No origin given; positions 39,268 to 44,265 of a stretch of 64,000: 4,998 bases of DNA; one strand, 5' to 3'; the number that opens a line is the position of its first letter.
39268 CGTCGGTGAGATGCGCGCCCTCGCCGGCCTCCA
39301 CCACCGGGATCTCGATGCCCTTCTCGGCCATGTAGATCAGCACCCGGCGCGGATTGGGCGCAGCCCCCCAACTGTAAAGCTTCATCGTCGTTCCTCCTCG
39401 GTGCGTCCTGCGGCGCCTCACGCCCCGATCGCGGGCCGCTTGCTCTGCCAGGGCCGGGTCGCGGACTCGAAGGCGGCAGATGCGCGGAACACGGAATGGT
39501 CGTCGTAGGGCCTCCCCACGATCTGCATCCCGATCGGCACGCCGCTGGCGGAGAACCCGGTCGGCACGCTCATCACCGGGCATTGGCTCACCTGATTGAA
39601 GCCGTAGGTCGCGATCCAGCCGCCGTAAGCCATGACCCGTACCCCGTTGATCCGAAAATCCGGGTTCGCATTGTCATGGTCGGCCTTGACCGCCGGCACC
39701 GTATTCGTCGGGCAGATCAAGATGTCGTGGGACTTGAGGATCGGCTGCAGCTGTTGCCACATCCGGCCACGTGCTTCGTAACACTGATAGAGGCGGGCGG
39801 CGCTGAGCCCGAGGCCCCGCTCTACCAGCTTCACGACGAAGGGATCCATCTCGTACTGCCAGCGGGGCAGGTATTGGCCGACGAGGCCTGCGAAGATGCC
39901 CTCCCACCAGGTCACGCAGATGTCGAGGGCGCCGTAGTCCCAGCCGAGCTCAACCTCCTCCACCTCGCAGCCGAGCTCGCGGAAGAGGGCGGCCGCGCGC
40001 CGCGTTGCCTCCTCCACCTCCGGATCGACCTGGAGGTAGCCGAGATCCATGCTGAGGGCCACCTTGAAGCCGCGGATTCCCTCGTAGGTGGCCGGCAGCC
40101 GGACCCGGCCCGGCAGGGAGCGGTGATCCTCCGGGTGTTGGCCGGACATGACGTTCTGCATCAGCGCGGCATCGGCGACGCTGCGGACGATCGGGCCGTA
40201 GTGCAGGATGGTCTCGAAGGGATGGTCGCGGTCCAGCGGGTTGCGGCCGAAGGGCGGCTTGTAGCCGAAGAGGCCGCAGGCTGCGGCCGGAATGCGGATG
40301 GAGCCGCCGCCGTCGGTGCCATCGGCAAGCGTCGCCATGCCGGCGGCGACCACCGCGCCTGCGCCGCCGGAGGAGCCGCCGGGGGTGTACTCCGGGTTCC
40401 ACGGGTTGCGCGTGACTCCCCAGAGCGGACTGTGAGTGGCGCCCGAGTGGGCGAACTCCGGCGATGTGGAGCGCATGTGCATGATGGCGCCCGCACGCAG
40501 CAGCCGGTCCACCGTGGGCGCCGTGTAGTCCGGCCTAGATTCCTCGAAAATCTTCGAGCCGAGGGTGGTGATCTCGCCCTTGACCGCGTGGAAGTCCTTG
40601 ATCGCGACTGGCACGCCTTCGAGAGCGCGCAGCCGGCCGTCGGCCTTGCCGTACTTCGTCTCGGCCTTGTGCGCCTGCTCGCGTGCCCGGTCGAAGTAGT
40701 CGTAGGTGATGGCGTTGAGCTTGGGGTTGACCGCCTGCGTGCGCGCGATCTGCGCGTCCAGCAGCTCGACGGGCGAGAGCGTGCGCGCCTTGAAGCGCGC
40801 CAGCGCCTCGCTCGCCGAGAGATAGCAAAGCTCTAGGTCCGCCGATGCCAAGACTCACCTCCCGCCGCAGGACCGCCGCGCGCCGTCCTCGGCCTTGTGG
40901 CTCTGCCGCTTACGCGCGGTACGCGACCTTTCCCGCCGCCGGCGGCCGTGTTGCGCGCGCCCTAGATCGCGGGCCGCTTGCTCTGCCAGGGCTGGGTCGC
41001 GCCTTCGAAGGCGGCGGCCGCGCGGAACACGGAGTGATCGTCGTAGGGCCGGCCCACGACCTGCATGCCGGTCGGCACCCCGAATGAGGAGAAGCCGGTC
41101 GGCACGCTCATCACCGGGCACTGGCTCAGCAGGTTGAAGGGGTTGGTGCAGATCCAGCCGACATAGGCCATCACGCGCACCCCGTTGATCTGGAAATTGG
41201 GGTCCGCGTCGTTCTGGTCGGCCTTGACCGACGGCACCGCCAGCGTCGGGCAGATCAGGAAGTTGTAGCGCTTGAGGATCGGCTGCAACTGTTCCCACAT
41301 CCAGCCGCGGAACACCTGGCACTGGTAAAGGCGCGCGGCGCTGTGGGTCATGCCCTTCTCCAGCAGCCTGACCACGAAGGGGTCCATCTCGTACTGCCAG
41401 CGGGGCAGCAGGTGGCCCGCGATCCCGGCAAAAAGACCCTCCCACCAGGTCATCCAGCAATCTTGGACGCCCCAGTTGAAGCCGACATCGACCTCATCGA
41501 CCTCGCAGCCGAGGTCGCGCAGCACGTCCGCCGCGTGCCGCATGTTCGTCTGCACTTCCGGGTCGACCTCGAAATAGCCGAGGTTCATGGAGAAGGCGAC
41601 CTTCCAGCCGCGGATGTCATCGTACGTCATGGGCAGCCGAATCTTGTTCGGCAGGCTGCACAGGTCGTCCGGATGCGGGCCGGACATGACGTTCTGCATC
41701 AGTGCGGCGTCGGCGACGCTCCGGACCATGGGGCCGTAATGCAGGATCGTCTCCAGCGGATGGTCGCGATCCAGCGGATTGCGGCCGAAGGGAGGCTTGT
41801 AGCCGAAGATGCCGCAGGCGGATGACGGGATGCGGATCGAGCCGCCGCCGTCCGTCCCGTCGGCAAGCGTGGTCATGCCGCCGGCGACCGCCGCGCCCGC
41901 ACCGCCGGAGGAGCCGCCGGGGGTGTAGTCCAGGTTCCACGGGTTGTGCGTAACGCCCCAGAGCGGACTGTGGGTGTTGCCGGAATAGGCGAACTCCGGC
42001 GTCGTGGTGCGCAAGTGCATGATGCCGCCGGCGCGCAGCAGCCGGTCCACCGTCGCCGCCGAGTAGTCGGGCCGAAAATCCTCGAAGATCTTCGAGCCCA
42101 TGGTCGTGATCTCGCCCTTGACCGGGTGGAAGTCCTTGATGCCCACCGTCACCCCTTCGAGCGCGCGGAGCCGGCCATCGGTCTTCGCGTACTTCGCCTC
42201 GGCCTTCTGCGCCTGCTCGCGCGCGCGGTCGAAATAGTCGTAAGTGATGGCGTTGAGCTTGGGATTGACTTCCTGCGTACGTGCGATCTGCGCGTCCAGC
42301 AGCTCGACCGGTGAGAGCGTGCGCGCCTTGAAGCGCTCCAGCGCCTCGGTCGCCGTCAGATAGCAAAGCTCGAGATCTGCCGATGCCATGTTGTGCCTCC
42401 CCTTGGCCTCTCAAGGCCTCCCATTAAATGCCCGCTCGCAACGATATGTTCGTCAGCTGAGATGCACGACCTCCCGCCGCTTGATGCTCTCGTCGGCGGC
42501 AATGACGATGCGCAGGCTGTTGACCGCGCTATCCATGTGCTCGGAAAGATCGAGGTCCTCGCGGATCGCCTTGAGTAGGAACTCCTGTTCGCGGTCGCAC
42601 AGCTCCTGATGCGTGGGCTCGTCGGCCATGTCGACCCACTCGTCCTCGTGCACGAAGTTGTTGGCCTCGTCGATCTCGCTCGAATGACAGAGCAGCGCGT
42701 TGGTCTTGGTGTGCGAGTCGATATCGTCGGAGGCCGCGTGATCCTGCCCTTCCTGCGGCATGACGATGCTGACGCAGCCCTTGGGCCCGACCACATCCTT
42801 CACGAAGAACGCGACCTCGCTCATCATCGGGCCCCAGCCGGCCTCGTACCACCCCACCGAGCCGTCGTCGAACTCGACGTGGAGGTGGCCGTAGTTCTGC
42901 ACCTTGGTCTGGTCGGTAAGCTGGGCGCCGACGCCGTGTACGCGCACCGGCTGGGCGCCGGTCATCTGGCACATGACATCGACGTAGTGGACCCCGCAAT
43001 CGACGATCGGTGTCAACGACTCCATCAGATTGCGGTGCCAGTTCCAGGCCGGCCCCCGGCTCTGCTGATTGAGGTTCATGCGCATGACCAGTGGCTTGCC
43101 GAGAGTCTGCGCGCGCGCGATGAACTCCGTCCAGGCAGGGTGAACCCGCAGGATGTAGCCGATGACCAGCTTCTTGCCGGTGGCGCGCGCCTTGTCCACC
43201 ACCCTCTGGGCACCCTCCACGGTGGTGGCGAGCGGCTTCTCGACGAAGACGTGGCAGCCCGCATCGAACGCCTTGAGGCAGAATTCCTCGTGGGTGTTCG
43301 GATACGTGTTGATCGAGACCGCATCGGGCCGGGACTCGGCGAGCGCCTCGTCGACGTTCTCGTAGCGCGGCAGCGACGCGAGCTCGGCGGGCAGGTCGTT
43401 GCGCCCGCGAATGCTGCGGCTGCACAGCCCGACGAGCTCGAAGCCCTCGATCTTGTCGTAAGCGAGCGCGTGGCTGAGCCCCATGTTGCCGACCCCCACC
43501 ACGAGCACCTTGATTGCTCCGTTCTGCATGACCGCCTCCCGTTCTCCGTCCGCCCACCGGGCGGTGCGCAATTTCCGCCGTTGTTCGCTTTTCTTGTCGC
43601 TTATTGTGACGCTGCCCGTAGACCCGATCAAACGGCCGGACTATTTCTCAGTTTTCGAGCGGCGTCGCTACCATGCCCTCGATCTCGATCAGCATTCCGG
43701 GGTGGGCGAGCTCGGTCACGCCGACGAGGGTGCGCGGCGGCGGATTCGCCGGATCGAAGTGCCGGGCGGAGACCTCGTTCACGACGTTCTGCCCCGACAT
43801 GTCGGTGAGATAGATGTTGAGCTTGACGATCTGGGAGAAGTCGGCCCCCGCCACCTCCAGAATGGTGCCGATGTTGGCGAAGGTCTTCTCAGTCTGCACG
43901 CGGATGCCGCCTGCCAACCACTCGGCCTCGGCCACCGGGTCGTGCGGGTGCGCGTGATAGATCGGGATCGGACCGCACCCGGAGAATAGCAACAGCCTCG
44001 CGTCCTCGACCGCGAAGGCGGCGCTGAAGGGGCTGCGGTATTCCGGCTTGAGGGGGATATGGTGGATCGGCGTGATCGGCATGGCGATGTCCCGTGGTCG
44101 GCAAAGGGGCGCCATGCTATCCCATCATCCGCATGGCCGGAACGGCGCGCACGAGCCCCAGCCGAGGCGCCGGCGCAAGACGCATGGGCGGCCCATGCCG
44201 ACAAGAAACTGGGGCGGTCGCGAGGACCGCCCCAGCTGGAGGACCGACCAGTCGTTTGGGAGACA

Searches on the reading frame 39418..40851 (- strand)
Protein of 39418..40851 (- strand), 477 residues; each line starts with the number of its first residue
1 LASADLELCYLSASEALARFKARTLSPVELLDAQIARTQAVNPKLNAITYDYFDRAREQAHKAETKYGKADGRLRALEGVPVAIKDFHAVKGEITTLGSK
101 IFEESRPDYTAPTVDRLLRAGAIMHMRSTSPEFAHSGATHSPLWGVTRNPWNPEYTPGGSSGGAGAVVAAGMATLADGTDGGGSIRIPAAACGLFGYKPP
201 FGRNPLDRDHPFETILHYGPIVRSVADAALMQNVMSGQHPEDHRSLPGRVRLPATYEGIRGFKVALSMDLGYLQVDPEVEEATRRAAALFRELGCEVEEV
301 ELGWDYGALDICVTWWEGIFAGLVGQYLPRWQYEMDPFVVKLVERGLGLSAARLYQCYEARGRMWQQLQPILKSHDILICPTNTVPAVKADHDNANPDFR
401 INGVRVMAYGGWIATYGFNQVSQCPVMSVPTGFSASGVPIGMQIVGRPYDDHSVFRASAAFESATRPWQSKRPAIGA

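Call 58: search_protein_families(library=pfam, proteins=[window:39418-40851:-], max_evalue=0.00001)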
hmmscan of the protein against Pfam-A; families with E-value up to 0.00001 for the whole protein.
window:39418-40851:- (477 aa): 1 family
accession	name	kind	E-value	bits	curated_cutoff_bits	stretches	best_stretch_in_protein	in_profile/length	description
PF01425.27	Amidase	-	1.3e-90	305.1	27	1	29-454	1-444/445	Amidase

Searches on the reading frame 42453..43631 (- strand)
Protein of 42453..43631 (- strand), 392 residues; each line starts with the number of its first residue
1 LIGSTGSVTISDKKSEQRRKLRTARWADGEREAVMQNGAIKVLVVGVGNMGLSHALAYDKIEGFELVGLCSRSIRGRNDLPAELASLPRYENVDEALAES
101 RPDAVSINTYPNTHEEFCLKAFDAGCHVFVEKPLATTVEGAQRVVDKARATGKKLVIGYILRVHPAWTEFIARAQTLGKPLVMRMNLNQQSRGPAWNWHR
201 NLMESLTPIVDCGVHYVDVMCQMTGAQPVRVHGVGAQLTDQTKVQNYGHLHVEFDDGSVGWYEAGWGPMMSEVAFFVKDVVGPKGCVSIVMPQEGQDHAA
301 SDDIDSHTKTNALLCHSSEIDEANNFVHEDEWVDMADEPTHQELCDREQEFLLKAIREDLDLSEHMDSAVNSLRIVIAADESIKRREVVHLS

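Call 58: search_protein_families(library=pfam, proteins=[window:42453-43631:-], max_evalue=0.00001)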
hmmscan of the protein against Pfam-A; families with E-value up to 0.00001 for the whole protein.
window:42453-43631:- (392 aa): 3 families
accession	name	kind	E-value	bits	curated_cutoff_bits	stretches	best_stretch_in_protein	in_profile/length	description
PF01408.29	GFO_IDH_MocA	-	3.4e-27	96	24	1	40-159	1-120/120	Oxidoreductase family, NAD-binding Rossmann fold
PF22725.1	GFO_IDH_MocA_C3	-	1.6e-13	51.2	27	1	173-267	9-105/124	GFO/IDH/MocA C-terminal domain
PF02894.22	GFO_IDH_MocA_C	-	4.5e-08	33.6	22.9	1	176-390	8-217/218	Oxidoreductase family, C-terminal alpha/beta domain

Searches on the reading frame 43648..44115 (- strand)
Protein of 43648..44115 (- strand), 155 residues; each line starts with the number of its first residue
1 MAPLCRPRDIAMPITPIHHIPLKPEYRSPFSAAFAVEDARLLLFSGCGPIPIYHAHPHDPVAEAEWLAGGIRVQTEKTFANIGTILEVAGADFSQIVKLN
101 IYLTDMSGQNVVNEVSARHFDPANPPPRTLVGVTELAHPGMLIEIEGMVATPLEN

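Call 58: search_protein_families(library=pfam, proteins=[window:43648-44115:-], max_evalue=0.00001)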
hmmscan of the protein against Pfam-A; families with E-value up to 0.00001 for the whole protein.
window:43648-44115:- (155 aa): 1 family
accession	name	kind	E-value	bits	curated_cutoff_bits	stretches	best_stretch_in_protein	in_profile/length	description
PF01042.26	Ribonuc_L-PSP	-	1.8e-21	76.8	27.3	1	27-149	8-119/121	Endoribonuclease L-PSP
